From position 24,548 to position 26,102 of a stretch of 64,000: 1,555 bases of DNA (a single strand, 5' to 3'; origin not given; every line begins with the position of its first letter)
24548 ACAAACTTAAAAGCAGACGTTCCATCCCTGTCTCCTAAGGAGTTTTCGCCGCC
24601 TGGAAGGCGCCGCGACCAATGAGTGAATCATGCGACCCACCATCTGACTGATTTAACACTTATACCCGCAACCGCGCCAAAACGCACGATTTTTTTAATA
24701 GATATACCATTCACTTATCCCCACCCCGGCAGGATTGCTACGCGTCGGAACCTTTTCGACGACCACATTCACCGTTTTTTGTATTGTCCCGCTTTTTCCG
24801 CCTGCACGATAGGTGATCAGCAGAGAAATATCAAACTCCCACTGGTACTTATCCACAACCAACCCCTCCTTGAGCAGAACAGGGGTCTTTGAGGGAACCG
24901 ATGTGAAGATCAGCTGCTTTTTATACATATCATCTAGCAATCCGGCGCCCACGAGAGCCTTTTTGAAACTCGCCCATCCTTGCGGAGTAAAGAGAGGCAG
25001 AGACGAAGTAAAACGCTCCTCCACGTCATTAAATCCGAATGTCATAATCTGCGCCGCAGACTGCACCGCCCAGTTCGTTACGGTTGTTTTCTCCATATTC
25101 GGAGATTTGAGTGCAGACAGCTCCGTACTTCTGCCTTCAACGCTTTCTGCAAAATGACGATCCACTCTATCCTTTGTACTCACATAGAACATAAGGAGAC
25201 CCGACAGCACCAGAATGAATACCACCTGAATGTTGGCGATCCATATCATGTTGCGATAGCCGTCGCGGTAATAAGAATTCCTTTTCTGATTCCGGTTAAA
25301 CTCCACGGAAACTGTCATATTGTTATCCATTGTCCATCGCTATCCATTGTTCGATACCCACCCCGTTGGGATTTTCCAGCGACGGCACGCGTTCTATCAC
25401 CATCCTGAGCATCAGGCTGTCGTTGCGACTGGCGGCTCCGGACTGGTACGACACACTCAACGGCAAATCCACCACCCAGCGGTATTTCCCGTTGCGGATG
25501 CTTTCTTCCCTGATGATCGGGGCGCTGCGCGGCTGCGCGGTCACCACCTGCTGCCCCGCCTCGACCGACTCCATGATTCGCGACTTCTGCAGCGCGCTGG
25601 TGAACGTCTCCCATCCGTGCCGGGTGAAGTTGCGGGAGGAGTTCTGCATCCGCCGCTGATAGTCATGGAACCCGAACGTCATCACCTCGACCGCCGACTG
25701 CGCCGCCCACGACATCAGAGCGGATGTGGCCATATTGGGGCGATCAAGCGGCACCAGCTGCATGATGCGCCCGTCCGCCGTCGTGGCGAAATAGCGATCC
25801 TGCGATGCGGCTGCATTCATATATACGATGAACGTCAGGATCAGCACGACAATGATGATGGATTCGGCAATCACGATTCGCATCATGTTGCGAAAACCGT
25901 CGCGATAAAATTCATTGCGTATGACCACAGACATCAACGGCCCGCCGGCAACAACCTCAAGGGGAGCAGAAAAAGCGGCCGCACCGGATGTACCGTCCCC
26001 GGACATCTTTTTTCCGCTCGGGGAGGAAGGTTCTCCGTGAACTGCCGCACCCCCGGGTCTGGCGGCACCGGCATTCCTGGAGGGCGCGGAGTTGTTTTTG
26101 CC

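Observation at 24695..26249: Tandem full-length DotI/IcmL paralogues, the first with a ~100-aa disordered N-terminal extension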

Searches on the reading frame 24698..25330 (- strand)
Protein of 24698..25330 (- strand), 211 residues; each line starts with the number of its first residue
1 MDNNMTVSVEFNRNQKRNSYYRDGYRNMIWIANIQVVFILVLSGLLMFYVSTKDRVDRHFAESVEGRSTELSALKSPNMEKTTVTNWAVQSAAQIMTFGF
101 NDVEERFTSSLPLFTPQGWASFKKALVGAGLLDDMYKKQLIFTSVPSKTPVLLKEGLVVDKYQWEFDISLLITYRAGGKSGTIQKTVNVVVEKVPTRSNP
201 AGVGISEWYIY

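Call 4: search_protein_families(library=pfam, proteins=[window:24698-25330:-], max_evalue=0.01)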
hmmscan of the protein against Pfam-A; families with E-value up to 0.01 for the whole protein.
window:24698-25330:- (211 aa): 1 family
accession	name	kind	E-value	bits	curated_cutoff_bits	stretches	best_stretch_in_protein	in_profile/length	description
PF11393.14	T4BSS_DotI_IcmL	-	7.2e-35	120.5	27.7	1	34-208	2-176/180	Type-IV b secretion system, inner-membrane complex component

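Call 5: search_protein_families(library=ncbifam, proteins=[window:24698-25330:-], max_evalue=0.01)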
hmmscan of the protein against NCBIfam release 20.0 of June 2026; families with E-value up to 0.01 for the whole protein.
window:24698-25330:- (211 aa): 1 family
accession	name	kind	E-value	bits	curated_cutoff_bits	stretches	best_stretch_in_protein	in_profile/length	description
NF038072.1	IcmL_DotI_only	equivalog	4e-37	127.5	175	1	15-207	6-197/200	type IVB secretion system apparatus protein IcmL/DotI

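Call 12: search_solved_structures(query=window:24698-25330:-, max_evalue=1, show_alignments=2)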
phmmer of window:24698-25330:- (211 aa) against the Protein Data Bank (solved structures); distinct sequences matched with E-value up to 1: 3.
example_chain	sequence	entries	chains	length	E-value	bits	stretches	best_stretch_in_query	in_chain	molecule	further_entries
3wz4_A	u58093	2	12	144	4e-19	72.2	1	82-209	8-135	DotI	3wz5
3wz3_A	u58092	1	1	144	0.00033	23.5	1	90-206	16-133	TraM protein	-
5cnl_A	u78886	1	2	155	0.015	18.1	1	83-175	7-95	IcmL-like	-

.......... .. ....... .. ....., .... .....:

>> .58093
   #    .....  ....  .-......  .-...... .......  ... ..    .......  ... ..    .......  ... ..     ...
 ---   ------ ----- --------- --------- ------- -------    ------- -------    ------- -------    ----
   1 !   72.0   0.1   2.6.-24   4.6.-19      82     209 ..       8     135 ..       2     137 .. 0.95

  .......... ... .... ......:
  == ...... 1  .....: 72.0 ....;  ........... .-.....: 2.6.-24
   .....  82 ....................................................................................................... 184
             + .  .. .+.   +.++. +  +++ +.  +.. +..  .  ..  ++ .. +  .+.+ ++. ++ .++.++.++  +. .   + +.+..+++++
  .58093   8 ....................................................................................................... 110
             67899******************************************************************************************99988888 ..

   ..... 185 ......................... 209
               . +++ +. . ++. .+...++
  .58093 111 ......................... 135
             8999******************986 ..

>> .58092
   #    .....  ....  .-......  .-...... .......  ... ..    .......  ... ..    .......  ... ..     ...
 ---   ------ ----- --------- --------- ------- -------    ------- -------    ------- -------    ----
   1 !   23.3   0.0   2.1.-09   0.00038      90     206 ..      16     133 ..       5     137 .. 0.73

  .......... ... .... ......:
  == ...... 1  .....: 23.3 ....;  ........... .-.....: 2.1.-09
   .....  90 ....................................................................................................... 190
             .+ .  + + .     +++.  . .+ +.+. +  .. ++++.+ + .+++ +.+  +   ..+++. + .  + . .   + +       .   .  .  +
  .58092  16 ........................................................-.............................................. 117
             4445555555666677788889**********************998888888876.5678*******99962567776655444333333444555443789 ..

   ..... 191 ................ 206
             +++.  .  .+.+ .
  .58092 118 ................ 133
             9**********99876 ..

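Call 16: find_homologous_proteins(query=window:24698-25330:-, max_evalue=0.00001)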
Query window:24698-25330:- (211 aa): 24 proteins with E <= 0.00001 among 355 candidates.
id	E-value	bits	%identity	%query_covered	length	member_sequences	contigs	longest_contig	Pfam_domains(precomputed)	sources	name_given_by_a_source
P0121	1.6e-135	467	100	100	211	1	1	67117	PF11393.15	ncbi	ncbi:MAG: DotI/IcmL/TraM family protein [Pseudomonadota bacterium]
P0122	5.3e-100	351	76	98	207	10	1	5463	PF11393.15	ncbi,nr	ncbi:MAG: DotI/IcmL/TraM family protein [Alphaproteobacteria bacterium]|nr:DotI/IcmL/TraM family pro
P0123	3.1e-99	348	75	98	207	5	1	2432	PF11393.15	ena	-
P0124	1.7e-94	333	72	98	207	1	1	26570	PF11393.15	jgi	-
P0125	3.4e-93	329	68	99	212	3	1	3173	PF11393.15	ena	-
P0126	3.5e-87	309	66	98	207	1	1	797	PF11393.15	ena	-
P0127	1.4e-59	219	51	96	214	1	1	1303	PF11393.15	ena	-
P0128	3.1e-57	211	51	91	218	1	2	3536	PF11393.15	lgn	-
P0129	1.5e-55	206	50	93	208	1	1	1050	PF11393.15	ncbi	-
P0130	1.2e-52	196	46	92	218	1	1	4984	PF11393.15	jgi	-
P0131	7.7e-40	155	39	91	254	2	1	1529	PF11393.15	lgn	-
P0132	4.1e-38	149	38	91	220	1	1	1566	PF11393.15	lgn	-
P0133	4.6e-38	149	38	91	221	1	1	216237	PF11393.15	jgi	jgi:intracellular multiplication protein IcmL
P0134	6.0e-38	148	37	91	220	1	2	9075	PF11393.15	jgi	jgi:intracellular multiplication protein IcmL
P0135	6.5e-38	148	37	91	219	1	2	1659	PF11393.15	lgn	-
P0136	1.3e-37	147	36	91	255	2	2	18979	PF11393.15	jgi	jgi:intracellular multiplication protein IcmL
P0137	4.5e-37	146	36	91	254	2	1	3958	PF11393.15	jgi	jgi:intracellular multiplication protein IcmL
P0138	5.9e-37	145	36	91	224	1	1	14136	PF11393.15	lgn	-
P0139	6.0e-37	145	36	91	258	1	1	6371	PF11393.15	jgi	jgi:intracellular multiplication protein IcmL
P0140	6.2e-37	145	36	91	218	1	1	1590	PF11393.15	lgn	-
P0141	1.6e-36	144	36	91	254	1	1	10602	PF11393.15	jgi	jgi:intracellular multiplication protein IcmL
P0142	4.9e-36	142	35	91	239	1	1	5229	PF11393.15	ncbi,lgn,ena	ncbi:MAG: type IVB secretion system apparatus protein IcmL/DotI [Pseudomonadota bacterium]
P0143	2.8e-35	140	33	91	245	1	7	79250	PF11393.15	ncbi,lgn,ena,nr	ncbi:MAG: type IVB secretion system apparatus protein IcmL/DotI [Alphaproteobacteria bacterium]|nr:t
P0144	1.1e-34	138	35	91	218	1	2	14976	PF11393.15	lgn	-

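Call 84: predict_structure(alignment_id=A4)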
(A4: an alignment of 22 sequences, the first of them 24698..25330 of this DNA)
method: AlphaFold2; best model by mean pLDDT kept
length: 211 residues; sequences in the alignment: 22
mean_pLDDT: 83.5   pTM: 0.61
mean pLDDT of the five models: 83.5, 82.6, 81.6, 79.2, 78.1
residues with pLDDT >= 90: 118; 70-90: 55; 50-70: 23; < 50: 15
segments of 3 or more residues with pLDDT < 50: 57-60, 73-75
pLDDT, mean of each block of 10 residues (from residue 1): 57 73 84 94 90 54 54 53 90 94 93 94 93 91 94 88 94 90 95 83 93 90
secondary structure, 60 per line:
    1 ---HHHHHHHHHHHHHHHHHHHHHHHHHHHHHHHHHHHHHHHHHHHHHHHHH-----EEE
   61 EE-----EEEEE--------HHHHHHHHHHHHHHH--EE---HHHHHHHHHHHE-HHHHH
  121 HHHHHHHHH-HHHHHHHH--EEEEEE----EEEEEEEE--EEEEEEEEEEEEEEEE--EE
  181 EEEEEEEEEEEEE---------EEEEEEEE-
elements in order: H4-52 E58-62 E68-72 H81-95 H103-113 H116-129 H131-138 E141-146 E151-158 E161-176 E179-193 E203-210

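Call 86: fold_search(model_id=the predicted structure, library=pdb)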
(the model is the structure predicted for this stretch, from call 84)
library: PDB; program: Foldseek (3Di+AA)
matches with E <= 10: 769; with E <= 0.001: 32
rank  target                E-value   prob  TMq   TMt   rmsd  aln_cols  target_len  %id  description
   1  3wz4_G                1.3e-12  1.00  0.60  0.89   1.3       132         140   27  Structure of the periplasmic domain of DotI (crystal form I) (released 2015-06-10)
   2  3wz4_C                1.3e-12  1.00  0.60  0.90   1.3       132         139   27  Structure of the periplasmic domain of DotI (crystal form I) (released 2015-06-10)
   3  3wz4_A                1.6e-12  1.00  0.60  0.91   1.3       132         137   27  Structure of the periplasmic domain of DotI (crystal form I) (released 2015-06-10)
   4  3wz4_D                1.7e-12  1.00  0.60  0.92   1.3       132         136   27  Structure of the periplasmic domain of DotI (crystal form I) (released 2015-06-10)
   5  3wz5_A                3.9e-12  1.00  0.60  0.92   1.3       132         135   27  Structure of the periplasmic domain of DotI (crystal form II) (released 2015-06-10)
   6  3wz5_C                4.6e-12  1.00  0.60  0.92   1.3       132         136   27  Structure of the periplasmic domain of DotI (crystal form II) (released 2015-06-10)
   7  3wz3                  1.0e-09  1.00  0.57  0.86   1.7       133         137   19  Structure of a periplasmic fragment of TraM (released 2015-06-10)
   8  5cnl_A                2.3e-08  1.00  0.56  0.82   2.2       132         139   15  Crystal structure of an IcmL-like type IV secretion system protein (lpg0120) from Legionella pneumophila subsp. pneumo (released 2015-08-05)
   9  5cnl_B                3.1e-08  1.00  0.56  0.83   2.2       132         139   16  Crystal structure of an IcmL-like type IV secretion system protein (lpg0120) from Legionella pneumophila subsp. pneumo (released 2015-08-05)
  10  8rtd_S                1.2e-05  1.00  0.49  0.46  12.1       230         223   12  Stalk-Arches-IMC structure from the fully-assembled R388 type IV secretion system determined by cryo-EM. (released 2024-06-19)
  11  8rtd_b                2.3e-05  1.00  0.45  0.45  13.3       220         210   11  Stalk-Arches-IMC structure from the fully-assembled R388 type IV secretion system determined by cryo-EM. (released 2024-06-19)
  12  6iqt_D                7.5e-05  1.00  0.46  0.69   4.0       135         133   11  Crystal Structure of CagV, a VirB8 homolog of T4SS from Helicobacter pylori Strain 26695 (released 2019-11-13)
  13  6iqt_C                8.4e-05  1.00  0.46  0.70   3.9       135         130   11  Crystal Structure of CagV, a VirB8 homolog of T4SS from Helicobacter pylori Strain 26695 (released 2019-11-13)
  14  8rtd_Y                1.5e-04  1.00  0.43  0.47  15.6       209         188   11  Stalk-Arches-IMC structure from the fully-assembled R388 type IV secretion system determined by cryo-EM. (released 2024-06-19)
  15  4lso                  1.7e-04  1.00  0.45  0.64   5.4       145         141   14  Crystal structure of the soluble domain of a Type IV secretion system protein VirB8 from Bartonella quintana Toulouse (released 2014-03-05)
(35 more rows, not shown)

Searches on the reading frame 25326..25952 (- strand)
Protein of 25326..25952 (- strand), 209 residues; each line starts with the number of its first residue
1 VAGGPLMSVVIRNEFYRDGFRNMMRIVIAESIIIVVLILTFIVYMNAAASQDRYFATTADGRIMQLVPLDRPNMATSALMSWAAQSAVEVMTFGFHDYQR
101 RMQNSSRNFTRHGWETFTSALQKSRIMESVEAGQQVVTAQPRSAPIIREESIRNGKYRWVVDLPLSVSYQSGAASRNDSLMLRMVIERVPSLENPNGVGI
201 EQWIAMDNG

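Call 29: find_related_loci(query=A1, collection=genome_contigs, flank=4000)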
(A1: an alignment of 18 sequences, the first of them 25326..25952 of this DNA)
Query A1 (209 aa) in genome_contigs; peptide patterns used: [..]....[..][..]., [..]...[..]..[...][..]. (x = any residue, [..] = any of these).
292 stretches matched a pattern; 263 encode a relative of the query (tblastn E <= 1e-3); the best 80 are kept; 80 distinct loci.
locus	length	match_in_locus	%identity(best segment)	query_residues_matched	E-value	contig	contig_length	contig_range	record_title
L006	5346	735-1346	78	2-205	5e-113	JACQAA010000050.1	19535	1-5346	MAG: Proteobacteria bacterium isolate NC_groundwater_904_Pr1_S-0.2um_52_13 Montesol18-Sp2_coassembly_scaffold_254087, wh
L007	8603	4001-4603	79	5-205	5e-112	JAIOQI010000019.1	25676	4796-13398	MAG: Alphaproteobacteria bacterium isolate LakeFargette_0920_ALND_MAG_58_11 LacPavin_0920_ALND_scaffold_312194, whole ge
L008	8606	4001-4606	77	4-205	4e-111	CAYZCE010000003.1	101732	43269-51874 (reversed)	MAG TPA_asm: uncultured Rhodospirillaceae bacterium isolate SRP193066_co1_6 genome assembly, contig: NODE_248_length_101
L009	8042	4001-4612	79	2-205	5e-107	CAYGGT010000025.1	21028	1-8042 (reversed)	MAG TPA_asm: uncultured Rhodospirillaceae bacterium isolate ERP113451_co1_165 genome assembly, contig: NODE_2901_length_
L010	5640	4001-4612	70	5-208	8e-102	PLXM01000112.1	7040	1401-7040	MAG: Rhodospirillales bacterium isolate palsa_926 73.20120700_P3D.447_contig_628380, whole genome shotgun sequence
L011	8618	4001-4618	67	3-208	8e-98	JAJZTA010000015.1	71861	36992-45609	MAG: Proteobacteria bacterium isolate SKS3.bin62 NODE_511_length_71861_cov_3.909011, whole genome shotgun sequence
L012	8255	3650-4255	69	4-205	5e-98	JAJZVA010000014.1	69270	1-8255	MAG: Proteobacteria bacterium isolate SKS4.bin7 NODE_611_length_69270_cov_11.957422, whole genome shotgun sequence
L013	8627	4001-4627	66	1-209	3e-97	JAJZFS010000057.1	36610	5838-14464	MAG: Proteobacteria bacterium isolate LL3.bin49 NODE_704_length_36610_cov_1.689828, whole genome shotgun sequence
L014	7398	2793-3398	67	4-205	6e-97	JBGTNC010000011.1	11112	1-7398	MAG: Alphaproteobacteria bacterium isolate JTS-RE379 k141_10442019, whole genome shotgun sequence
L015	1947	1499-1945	95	1-149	1e-100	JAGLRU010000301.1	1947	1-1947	MAG: Alphaproteobacteria bacterium isolate RS_9_27 ROV157_9.bin.27.fa_301, whole genome shotgun sequence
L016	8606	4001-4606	65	4-205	2e-94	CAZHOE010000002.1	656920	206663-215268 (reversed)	MAG TPA_asm: uncultured Micavibrio sp. isolate SRP062349_co2_98 genome assembly, contig: NODE_6_length_656920_cov_25.334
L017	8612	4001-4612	63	3-206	1e-92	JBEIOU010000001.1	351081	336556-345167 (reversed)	MAG: Micavibrio sp. isolate Sample-106-S6-bin-24 Sample_106_S6-bin_24-k141_802975, whole genome shotgun sequence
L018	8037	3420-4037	62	3-208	3e-92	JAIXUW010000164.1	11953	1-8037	MAG: Alphaproteobacteria bacterium isolate D1_MAG_00043 pond_D1_MAG_00043_000000000052, whole genome shotgun sequence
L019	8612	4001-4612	65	3-205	3e-92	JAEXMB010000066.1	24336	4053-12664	MAG: Proteobacteria bacterium isolate OH_HBlB_32 k127_1077661, whole genome shotgun sequence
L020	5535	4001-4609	67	3-205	1e-90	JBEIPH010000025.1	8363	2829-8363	MAG: Micavibrio sp. isolate Sample-106-S6-bin-43 Sample_106_S6-bin_43-k141_2513265, whole genome shotgun sequence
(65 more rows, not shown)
